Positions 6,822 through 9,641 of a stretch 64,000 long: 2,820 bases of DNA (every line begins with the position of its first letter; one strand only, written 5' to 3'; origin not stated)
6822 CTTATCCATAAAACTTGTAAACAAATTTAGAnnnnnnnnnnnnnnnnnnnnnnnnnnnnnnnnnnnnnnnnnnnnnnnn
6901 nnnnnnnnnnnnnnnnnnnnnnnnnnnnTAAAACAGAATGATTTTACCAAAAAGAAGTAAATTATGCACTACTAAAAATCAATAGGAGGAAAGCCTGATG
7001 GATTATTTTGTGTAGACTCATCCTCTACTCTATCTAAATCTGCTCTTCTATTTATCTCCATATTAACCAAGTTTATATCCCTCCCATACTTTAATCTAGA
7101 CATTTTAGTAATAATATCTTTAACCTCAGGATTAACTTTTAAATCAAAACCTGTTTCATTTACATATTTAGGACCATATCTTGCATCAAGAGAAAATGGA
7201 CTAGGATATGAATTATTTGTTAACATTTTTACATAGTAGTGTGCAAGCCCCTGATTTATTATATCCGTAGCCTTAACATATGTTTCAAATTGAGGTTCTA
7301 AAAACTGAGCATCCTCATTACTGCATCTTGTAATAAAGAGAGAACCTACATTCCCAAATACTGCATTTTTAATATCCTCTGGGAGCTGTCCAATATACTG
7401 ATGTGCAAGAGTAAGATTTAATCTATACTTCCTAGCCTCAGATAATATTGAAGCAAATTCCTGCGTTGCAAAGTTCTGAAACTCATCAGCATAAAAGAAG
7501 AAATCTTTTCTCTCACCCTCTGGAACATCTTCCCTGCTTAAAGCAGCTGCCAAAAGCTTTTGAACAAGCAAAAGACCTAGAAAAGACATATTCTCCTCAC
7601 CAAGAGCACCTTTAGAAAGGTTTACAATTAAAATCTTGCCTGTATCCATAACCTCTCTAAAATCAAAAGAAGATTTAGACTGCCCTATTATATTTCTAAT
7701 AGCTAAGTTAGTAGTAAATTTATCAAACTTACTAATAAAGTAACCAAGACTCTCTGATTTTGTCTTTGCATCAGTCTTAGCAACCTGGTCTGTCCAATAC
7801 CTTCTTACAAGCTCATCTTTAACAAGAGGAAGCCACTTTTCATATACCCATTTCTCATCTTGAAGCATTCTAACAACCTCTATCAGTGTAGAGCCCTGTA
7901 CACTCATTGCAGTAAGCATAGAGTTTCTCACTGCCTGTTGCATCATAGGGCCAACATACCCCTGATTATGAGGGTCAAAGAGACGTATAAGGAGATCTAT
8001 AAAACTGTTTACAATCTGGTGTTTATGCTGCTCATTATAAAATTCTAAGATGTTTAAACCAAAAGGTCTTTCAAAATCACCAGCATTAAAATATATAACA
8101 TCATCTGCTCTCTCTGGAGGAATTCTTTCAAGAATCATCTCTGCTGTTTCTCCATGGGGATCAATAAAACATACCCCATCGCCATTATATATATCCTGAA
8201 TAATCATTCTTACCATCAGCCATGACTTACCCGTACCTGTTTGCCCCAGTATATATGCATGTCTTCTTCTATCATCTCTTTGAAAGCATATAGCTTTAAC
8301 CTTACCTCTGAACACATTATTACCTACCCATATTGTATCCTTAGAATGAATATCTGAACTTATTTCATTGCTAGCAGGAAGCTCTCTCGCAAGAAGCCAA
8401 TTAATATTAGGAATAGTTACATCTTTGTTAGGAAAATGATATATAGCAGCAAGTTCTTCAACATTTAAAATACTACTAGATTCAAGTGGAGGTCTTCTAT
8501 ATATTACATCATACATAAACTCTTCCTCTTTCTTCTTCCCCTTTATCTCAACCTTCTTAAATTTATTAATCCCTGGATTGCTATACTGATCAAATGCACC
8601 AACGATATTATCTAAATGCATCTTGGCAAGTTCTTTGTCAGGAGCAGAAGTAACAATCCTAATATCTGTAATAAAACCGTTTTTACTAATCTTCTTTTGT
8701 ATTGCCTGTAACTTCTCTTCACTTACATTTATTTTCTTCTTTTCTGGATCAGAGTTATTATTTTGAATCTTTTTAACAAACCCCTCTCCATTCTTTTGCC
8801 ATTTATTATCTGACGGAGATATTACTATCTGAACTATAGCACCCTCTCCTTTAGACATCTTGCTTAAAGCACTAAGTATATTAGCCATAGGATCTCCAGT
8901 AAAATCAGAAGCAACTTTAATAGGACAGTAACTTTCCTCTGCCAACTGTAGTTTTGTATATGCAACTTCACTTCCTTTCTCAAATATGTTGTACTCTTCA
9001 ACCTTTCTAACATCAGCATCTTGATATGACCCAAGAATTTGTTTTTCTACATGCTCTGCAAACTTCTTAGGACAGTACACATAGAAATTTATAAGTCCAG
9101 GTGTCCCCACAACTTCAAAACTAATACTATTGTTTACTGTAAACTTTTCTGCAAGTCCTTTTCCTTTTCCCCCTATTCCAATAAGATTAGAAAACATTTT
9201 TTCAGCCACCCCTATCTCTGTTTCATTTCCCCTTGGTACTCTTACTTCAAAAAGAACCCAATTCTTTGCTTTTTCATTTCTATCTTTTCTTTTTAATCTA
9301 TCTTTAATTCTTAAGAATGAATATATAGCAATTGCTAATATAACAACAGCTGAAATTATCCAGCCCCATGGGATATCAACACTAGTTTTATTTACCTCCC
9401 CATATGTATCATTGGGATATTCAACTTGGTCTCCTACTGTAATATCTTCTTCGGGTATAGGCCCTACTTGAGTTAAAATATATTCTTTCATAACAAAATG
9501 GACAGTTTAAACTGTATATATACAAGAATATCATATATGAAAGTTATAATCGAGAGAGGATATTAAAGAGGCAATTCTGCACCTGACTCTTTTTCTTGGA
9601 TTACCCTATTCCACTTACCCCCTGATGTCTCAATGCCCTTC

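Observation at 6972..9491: VirD4/TraG-like coupling-type ATPase with long membrane-anchored N-terminal extension, co-directional with the pilin block but lacking VirB4/relaxase partners in the window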

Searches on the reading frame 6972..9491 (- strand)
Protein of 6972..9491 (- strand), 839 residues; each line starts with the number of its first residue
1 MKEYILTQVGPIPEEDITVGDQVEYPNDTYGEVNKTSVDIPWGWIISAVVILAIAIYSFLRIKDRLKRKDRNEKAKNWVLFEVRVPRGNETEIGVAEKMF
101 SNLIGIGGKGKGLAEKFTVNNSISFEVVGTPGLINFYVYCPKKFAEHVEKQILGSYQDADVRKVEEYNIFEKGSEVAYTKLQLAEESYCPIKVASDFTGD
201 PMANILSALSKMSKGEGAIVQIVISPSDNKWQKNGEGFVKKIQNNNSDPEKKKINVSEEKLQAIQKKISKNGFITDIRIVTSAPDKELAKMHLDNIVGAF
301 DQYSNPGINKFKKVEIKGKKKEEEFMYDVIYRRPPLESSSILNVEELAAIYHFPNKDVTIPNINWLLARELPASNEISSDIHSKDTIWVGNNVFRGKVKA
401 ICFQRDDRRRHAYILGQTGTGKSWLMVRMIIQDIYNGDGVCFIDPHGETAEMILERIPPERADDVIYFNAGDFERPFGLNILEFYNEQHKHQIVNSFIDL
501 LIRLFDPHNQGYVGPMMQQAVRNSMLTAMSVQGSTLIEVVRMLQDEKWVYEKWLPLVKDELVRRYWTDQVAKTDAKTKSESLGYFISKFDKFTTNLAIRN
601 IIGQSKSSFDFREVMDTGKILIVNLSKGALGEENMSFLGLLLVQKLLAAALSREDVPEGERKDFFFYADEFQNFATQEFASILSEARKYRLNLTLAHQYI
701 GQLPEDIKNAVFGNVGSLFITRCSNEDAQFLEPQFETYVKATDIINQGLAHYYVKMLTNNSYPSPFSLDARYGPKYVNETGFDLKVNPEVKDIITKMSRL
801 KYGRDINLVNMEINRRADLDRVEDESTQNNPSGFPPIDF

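Call 5: search_protein_families(library=pfam, proteins=[window:6972-9491:-], max_evalue=0.01)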
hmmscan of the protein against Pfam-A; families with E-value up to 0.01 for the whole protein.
window:6972-9491:- (839 aa): 5 families
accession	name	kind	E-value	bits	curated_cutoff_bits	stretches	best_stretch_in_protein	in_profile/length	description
PF01935.23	DUF87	-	9.9e-09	36.1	23.2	1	409-628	23-204/220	Helicase HerA, central domain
PF10412.15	TrwB_AAD_bind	-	0.00033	20.1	20.5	1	400-725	6-312/387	Type IV secretion-system coupling protein DNA-binding domain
PF12846.13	AAA_10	-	0.00074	19.1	27.5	1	409-545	21-151/362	AAA-like domain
PF12696.13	TraG-D_C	-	0.0043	17.4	22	1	665-705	3-44/126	TraM recognition site of TraD and TraG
PF25199.1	nSTAND_NTPase5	-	0.0057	16.9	34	0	400-450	31-83/145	Novel STAND NTPase 5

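Call 6: search_protein_families(library=ncbifam, proteins=[window:6972-9491:-], max_evalue=1)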
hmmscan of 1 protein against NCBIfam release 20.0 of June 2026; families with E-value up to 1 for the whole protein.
window:6972-9491:- (839 aa): 13 families
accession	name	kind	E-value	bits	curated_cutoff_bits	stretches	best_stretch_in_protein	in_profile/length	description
NF045973.1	conju_CD1115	equivalog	2.7e-10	39.7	250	1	404-727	19-361/442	VirD4-like conjugal transfer protein, CD1115 family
TIGR03743.1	SXT_TraD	subfamily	5.8e-10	38.3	366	2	399-449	165-215/636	conjugative transfer system coupling protein TraD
TIGR03754.1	conj_TOL_TraD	equivalog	6.7e-06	24.9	647.55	1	400-449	171-220/643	type IV conjugative transfer system coupling protein TraD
NF040819.1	helicase_HerA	equivalog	3.7e-05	22.4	970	1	373-454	118-202/561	DNA double-strand break repair helicase HerA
NF045971.1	conju_CD1110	equivalog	3.8e-05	22.1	325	1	379-453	386-460/752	VirB4-like conjugal transfer ATPase, CD1110 family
NF045975.1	VirB4_plasma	equivalog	6.9e-05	20.7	590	1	412-448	518-554/894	Mbov_0397 family ICE element conjugal transfer ATPase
NF053655.1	CedD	equivalog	0.00011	21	600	1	380-547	192-339/527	DNA-translocating ATPase CedD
NF041447.1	TrbC_conju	equivalog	0.00029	19.4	800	1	370-446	90-166/685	F-type conjugative transfer protein TrbC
NF033849.1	ser_rich_anae_1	subfamily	0.00047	17.6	650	1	676-725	1047-1092/1163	serine-rich protein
NF038214.1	IS21_help_AAA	equivalog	0.048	13.3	200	1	408-444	89-125/232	IS21-like element helper ATPase IstB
NF040713.1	ZapE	equivalog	0.049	12.9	140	1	402-427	44-70/344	cell division protein ZapE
TIGR03880.1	KaiC_arch_3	hypoth_equivalog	0.12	11.9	249.45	1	413-455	20-61/224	KaiC domain-containing protein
NF045610.1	acin_4_helix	equivalog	0.14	12.2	50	1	33-79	28-74/131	putative four-helix membrane protein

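Call 12: find_homologous_proteins(query=window:6972-9491:-, max_evalue=0.00001)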
Query window:6972-9491:- (839 aa): 2456 proteins with E <= 0.00001 among 8000 candidates; the best 120 are listed.
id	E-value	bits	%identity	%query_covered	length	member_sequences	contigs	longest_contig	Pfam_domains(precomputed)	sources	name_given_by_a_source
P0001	0.0e+0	1909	100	100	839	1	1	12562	PF26449.1,PF01935.24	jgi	-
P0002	0.0e+0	1908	100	100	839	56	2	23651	PF26449.1,PF01935.24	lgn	-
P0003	0.0e+0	1898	99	100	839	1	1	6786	PF26449.1,PF01935.24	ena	-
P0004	0.0e+0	1890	99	100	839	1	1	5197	PF26449.1,PF01935.24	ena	-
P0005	0.0e+0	1887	98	100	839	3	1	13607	PF26449.1,PF01935.24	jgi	-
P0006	0.0e+0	1875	97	100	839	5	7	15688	PF26449.1,PF01935.24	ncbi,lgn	-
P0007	0.0e+0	1834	97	99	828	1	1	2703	PF26449.1,PF01935.24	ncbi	-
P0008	0.0e+0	1807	93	100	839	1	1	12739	PF26449.1,PF01935.24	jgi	-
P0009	0.0e+0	1766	92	99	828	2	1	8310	PF26449.1,PF01935.24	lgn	-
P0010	0.0e+0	1664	85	100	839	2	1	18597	PF26449.1,PF01935.24,PF02534.21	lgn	-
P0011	0.0e+0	1646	85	100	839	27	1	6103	PF26449.1,PF01935.24,PF02534.21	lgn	-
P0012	0.0e+0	1642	84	100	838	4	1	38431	PF26449.1,PF01935.24,PF02534.21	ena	-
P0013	0.0e+0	1631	84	99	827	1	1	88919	PF26449.1,PF01935.24,PF02534.21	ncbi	-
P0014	0.0e+0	1627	83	100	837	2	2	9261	PF26449.1,PF01935.24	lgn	-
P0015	0.0e+0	1609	82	100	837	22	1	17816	PF26449.1,PF10412.16,PF01935.24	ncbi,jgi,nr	ncbi:DUF87 domain-containing protein [Candidatus Dojkabacteria bacterium]|nr:DUF87 domain-containing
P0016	0.0e+0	1608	83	99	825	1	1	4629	PF26449.1,PF01935.24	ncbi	-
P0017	0.0e+0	1605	82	100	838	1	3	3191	PF26449.1,PF01935.24,PF02534.21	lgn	-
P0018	0.0e+0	1604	81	100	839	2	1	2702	PF26449.1,PF01935.24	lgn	-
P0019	0.0e+0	1603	82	100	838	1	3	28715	PF26449.1,PF01935.24,PF02534.21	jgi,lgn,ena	jgi:hypothetical protein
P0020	0.0e+0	1592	81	100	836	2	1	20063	PF26449.1,PF01935.24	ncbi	-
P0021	0.0e+0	1590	82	99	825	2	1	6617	PF26449.1,PF10412.16,PF01935.24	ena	-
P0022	0.0e+0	1585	82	98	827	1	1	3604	PF26449.1,PF01935.24,PF02534.21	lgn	-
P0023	0.0e+0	1579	80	100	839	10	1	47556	PF26449.1,PF10412.16,PF01935.24,PF02534.21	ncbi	-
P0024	0.0e+0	1576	80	100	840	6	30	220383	PF26449.1,PF01935.24,PF02534.21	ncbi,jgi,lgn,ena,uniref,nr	ncbi:MAG: ATPase [candidate division WS6 bacterium GW2011_GWC1_33_20]|uniref:DUF8128 domain-containi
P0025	0.0e+0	1557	79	100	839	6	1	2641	PF26449.1,PF01935.24,PF02534.21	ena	-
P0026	0.0e+0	1553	80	98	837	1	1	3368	PF26449.1,PF10412.16,PF01935.24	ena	-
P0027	0.0e+0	1550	79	100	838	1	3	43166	PF26449.1,PF01935.24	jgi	jgi:hypothetical protein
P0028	0.0e+0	1529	77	100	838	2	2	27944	PF26449.1,PF01935.24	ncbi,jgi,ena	-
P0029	0.0e+0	1521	76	100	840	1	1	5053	PF26449.1,PF01935.24,PF02534.21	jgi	-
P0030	0.0e+0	1519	77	100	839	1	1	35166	PF26449.1,PF01935.24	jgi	jgi:hypothetical protein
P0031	0.0e+0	1516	78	100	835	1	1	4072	PF26449.1,PF10412.16,PF01935.24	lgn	-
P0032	0.0e+0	1515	77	100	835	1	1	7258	PF26449.1,PF10412.16,PF01935.24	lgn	-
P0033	0.0e+0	1515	77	100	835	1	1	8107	PF26449.1,PF10412.16,PF01935.24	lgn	-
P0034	0.0e+0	1514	77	100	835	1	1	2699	PF26449.1,PF10412.16,PF01935.24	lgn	-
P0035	0.0e+0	1513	78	100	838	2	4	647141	PF26449.1,PF01935.24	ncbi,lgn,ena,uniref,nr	ncbi:DUF87 domain-containing protein [Candidatus Dojkabacteria bacterium]|uniref:DUF87 domain-contai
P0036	0.0e+0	1509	76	100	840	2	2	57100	PF26449.1,PF01935.24,PF02534.21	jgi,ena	-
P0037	0.0e+0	1508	77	100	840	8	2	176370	PF26449.1,PF10412.16,PF01935.24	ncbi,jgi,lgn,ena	-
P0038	0.0e+0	1507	76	100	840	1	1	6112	PF26449.1,PF01935.24,PF02534.21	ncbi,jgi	-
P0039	0.0e+0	1506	76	100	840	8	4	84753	PF26449.1,PF01935.24,PF02534.21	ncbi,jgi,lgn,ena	jgi:hypothetical protein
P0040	0.0e+0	1503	75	100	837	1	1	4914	PF26449.1,PF10412.16,PF01935.24,PF02534.21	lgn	-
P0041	0.0e+0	1502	76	100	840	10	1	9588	PF26449.1,PF10412.16,PF01935.24,PF02534.21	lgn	-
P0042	0.0e+0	1502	77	100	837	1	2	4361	PF26449.1,PF10412.16,PF01935.24,PF02534.21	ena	-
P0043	0.0e+0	1500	77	100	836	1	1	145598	PF26449.1,PF01935.24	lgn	-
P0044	0.0e+0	1498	76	100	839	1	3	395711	PF26449.1,PF10412.16,PF01935.24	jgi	jgi:hypothetical protein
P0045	0.0e+0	1498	76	100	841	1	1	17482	PF26449.1,PF01935.24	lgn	-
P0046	0.0e+0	1490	76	100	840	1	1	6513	PF26449.1,PF01935.24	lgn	-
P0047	0.0e+0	1482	75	100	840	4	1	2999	PF26449.1,PF01935.24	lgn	-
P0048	0.0e+0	1476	75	100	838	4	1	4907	PF26449.1,PF01935.24,PF02534.21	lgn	-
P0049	0.0e+0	1463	75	100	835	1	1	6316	PF26449.1,PF10412.16,PF01935.24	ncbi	-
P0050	0.0e+0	1456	75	99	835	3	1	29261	PF26449.1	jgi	jgi:hypothetical protein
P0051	0.0e+0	1445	75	99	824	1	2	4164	PF26449.1,PF10412.16,PF01935.24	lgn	-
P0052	0.0e+0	1419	72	100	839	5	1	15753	PF26449.1,PF01935.24,PF02534.21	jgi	jgi:hypothetical protein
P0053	0.0e+0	1413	73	99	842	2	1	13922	PF26449.1,PF01935.24,PF02534.21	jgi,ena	jgi:hypothetical protein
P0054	0.0e+0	1409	72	100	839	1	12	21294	PF26449.1,PF01935.24,PF02534.21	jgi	jgi:hypothetical protein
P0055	0.0e+0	1404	72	100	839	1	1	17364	PF26449.1,PF10412.16,PF01935.24,PF02534.21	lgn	-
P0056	0.0e+0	1403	73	99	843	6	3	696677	PF26449.1,PF01935.24,PF02534.21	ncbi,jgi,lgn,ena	ncbi:MAG: type IV secretory system conjugative DNA transfer family protein [Candidatus Dojkabacteria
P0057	0.0e+0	1403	73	100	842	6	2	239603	PF26449.1,PF10412.16,PF01935.24,PF02534.21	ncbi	-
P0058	0.0e+0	1403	73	99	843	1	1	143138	PF26449.1,PF01935.24,PF02534.21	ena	-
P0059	0.0e+0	1401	72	100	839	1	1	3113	PF26449.1,PF01935.24,PF02534.21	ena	-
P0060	0.0e+0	1401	72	100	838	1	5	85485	PF26449.1,PF01935.24,PF02534.21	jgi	jgi:hypothetical protein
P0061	0.0e+0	1399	73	99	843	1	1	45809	PF26449.1,PF01935.24,PF02534.21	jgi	-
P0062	0.0e+0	1399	71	100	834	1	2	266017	PF26449.1,PF01935.24,PF02534.21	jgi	jgi:hypothetical protein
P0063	0.0e+0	1398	71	100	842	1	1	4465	PF26449.1,PF01935.24,PF02534.21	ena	-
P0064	0.0e+0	1396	73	99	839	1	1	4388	PF26449.1,PF10412.16,PF01935.24,PF02534.21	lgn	-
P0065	0.0e+0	1395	71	100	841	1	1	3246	PF26449.1,PF01935.24,PF02534.21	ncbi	-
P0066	0.0e+0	1395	71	100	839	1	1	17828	PF26449.1,PF01935.24,PF02534.21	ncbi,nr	ncbi:MAG: DUF87 domain-containing protein [Candidatus Dojkabacteria bacterium]|nr:DUF87 domain-conta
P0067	0.0e+0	1394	72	100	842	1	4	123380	PF26449.1,PF01935.24,PF02534.21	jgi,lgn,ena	-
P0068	0.0e+0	1392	72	100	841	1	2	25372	PF26449.1,PF01935.24,PF02534.21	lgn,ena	-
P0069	0.0e+0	1392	73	100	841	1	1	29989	PF26449.1,PF01935.24,PF02534.21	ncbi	-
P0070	0.0e+0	1392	71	100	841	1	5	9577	PF26449.1,PF01935.24,PF02534.21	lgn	-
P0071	0.0e+0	1391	71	100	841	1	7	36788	PF26449.1,PF01935.24,PF02534.21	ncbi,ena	-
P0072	0.0e+0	1391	71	100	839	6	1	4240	PF26449.1,PF01935.24,PF02534.21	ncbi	-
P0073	0.0e+0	1391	71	100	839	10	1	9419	PF26449.1,PF01935.24,PF02534.21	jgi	jgi:hypothetical protein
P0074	0.0e+0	1389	72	100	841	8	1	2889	PF26449.1,PF10412.16,PF01935.24,PF02534.21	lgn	-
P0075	0.0e+0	1389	71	100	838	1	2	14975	PF26449.1,PF01935.24,PF02534.21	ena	-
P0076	0.0e+0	1389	71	100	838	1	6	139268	PF26449.1,PF01935.24,PF02534.21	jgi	jgi:hypothetical protein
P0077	0.0e+0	1389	71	100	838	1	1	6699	PF26449.1,PF01935.24,PF02534.21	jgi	jgi:hypothetical protein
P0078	0.0e+0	1388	71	100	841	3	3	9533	PF26449.1,PF01935.24,PF02534.21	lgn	-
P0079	0.0e+0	1387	72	100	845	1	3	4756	PF26449.1,PF01935.24,PF02534.21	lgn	-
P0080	0.0e+0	1387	72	99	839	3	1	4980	PF26449.1,PF10412.16,PF01935.24,PF02534.21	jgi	jgi:hypothetical protein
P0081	0.0e+0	1386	71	100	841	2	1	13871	PF26449.1,PF10412.16,PF01935.24,PF02534.21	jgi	jgi:hypothetical protein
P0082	0.0e+0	1386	72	98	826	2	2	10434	PF26449.1,PF01935.24,PF02534.21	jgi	-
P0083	0.0e+0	1386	72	100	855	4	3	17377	PF26449.1,PF01935.24,PF02534.21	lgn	-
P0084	0.0e+0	1385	71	99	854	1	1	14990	PF26449.1,PF01935.24,PF02534.21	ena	-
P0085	0.0e+0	1385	72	100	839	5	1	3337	PF26449.1,PF01935.24,PF02534.21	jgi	jgi:hypothetical protein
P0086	0.0e+0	1384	72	99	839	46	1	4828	PF26449.1,PF01935.24,PF02534.21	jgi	jgi:hypothetical protein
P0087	0.0e+0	1384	72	100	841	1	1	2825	PF26449.1,PF10412.16,PF01935.24,PF02534.21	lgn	-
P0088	0.0e+0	1382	71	100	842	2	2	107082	PF26449.1,PF01935.24,PF02534.21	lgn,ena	-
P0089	0.0e+0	1382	70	100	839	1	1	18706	PF26449.1,PF01935.24,PF02534.21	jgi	jgi:hypothetical protein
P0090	0.0e+0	1382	72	99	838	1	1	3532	PF26449.1,PF01935.24,PF02534.21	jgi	jgi:hypothetical protein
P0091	0.0e+0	1381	70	100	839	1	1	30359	PF26449.1,PF01935.24,PF02534.21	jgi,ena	-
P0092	0.0e+0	1381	70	100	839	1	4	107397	PF26449.1,PF01935.24,PF02534.21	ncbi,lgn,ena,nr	ncbi:type IV secretory system conjugative DNA transfer family protein [bacterium]|nr:type IV secreto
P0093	0.0e+0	1380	71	99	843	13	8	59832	PF26449.1,PF01935.24,PF02534.21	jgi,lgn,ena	jgi:hypothetical protein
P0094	0.0e+0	1380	70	100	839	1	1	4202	PF26449.1,PF01935.24,PF02534.21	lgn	-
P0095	0.0e+0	1380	72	99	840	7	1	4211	PF26449.1,PF01935.24,PF02534.21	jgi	-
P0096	0.0e+0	1379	70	100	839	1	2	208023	PF26449.1,PF01935.24,PF02534.21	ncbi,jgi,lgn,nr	ncbi:type IV secretory system conjugative DNA transfer family protein [bacterium]|nr:type IV secreto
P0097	0.0e+0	1379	71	99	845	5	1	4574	PF26449.1,PF01935.24,PF02534.21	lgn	-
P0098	0.0e+0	1379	71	100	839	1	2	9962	PF26449.1,PF01935.24,PF02534.21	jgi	jgi:hypothetical protein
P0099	0.0e+0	1378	72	99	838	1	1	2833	PF26449.1,PF01935.24,PF02534.21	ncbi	-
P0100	0.0e+0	1378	71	100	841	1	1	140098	PF26449.1,PF10412.16,PF01935.24,PF02534.21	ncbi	-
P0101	0.0e+0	1378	71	99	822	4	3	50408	PF26449.1,PF10412.16,PF01935.24,PF02534.21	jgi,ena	-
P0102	0.0e+0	1378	72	100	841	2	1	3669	PF26449.1,PF10412.16,PF01935.24,PF12846.14,PF02534.21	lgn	-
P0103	0.0e+0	1377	72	100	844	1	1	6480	PF26449.1,PF01935.24,PF02534.21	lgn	-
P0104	0.0e+0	1377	71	99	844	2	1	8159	PF26449.1,PF01935.24,PF02534.21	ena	-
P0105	0.0e+0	1377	70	100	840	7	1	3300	PF26449.1,PF01935.24,PF02534.21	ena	-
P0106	0.0e+0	1377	71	99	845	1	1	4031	PF26449.1,PF01935.24,PF02534.21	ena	-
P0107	0.0e+0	1376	71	100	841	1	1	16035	PF26449.1,PF01935.24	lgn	-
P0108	0.0e+0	1375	72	100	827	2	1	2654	PF26449.1,PF01935.24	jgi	-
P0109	0.0e+0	1375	71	100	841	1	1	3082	PF26449.1,PF01935.24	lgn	-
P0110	0.0e+0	1374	70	100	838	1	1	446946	PF26449.1,PF10412.16,PF01935.24,PF02534.21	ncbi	ncbi:MAG: type IV secretory system conjugative DNA transfer family protein [Candidatus Dojkabacteria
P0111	0.0e+0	1373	71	99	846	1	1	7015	PF26449.1,PF01935.24,PF02534.21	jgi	-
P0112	0.0e+0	1373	71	99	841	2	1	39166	PF26449.1,PF01935.24,PF02534.21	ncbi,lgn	-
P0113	0.0e+0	1373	71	99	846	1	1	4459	PF26449.1,PF01935.24,PF02534.21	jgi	jgi:hypothetical protein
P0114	0.0e+0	1373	70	100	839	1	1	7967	PF26449.1,PF01935.24,PF02534.21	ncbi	-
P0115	0.0e+0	1372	71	99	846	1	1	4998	PF26449.1,PF01935.24,PF02534.21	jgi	jgi:hypothetical protein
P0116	0.0e+0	1371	71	100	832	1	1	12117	PF26449.1,PF01935.24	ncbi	-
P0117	0.0e+0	1371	71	99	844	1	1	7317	PF26449.1,PF01935.24,PF02534.21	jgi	jgi:hypothetical protein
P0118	0.0e+0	1368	71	99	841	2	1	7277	PF26449.1,PF01935.24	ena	-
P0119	0.0e+0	1368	70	100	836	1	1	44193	PF26449.1,PF01935.24,PF02534.21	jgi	jgi:hypothetical protein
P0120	0.0e+0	1368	71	100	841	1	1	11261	PF26449.1,PF01935.24,PF02534.21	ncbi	-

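Call 13: search_solved_structures(query=window:6972-9491:-, max_evalue=1, show_alignments=2)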
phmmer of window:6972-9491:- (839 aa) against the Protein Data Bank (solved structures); distinct sequences matched with E-value up to 1: 25.
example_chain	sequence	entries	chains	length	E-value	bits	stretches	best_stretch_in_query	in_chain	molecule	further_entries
6sz9_A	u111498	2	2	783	5.3e-06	28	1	390-450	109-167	IcmO (DotL)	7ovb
1gl6_A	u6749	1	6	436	0.0052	18.1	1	398-449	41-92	ATPASE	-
1e9r_A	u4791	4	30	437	0.0052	18.1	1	398-449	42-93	CONJUGAL TRANSFER PROTEIN TRWB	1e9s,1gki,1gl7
2yk3_A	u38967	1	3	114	0.052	14.8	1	74-155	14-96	CYTOCHROME C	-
4dy9_A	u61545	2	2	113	0.17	13.1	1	80-154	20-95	Cytochrome c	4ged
2b0z_B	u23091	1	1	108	0.42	11.8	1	76-160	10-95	Cytochrome c iso-1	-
7mri_A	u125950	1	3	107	0.48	11.6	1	76-155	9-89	Cytochrome c isoform 1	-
1raq_A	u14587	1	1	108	0.52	11.5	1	76-152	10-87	REP A2 ISO-1-CYTOCHROME C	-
1chj_A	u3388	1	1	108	0.6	11.3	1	76-160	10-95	CYTOCHROME C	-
1csv_A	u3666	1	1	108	0.7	11.1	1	76-156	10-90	CYTOCHROME C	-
1chi_A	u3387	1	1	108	0.75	11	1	76-159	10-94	CYTOCHROME C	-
1crg_A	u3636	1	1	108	0.78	10.9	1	76-152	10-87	CYTOCHROME C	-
1crh_A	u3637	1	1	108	0.8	10.9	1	76-152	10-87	CYTOCHROME C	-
1csw_A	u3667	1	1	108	0.83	10.8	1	76-155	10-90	CYTOCHROME C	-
1csu_A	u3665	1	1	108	0.87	10.8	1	76-155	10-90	CYTOCHROME C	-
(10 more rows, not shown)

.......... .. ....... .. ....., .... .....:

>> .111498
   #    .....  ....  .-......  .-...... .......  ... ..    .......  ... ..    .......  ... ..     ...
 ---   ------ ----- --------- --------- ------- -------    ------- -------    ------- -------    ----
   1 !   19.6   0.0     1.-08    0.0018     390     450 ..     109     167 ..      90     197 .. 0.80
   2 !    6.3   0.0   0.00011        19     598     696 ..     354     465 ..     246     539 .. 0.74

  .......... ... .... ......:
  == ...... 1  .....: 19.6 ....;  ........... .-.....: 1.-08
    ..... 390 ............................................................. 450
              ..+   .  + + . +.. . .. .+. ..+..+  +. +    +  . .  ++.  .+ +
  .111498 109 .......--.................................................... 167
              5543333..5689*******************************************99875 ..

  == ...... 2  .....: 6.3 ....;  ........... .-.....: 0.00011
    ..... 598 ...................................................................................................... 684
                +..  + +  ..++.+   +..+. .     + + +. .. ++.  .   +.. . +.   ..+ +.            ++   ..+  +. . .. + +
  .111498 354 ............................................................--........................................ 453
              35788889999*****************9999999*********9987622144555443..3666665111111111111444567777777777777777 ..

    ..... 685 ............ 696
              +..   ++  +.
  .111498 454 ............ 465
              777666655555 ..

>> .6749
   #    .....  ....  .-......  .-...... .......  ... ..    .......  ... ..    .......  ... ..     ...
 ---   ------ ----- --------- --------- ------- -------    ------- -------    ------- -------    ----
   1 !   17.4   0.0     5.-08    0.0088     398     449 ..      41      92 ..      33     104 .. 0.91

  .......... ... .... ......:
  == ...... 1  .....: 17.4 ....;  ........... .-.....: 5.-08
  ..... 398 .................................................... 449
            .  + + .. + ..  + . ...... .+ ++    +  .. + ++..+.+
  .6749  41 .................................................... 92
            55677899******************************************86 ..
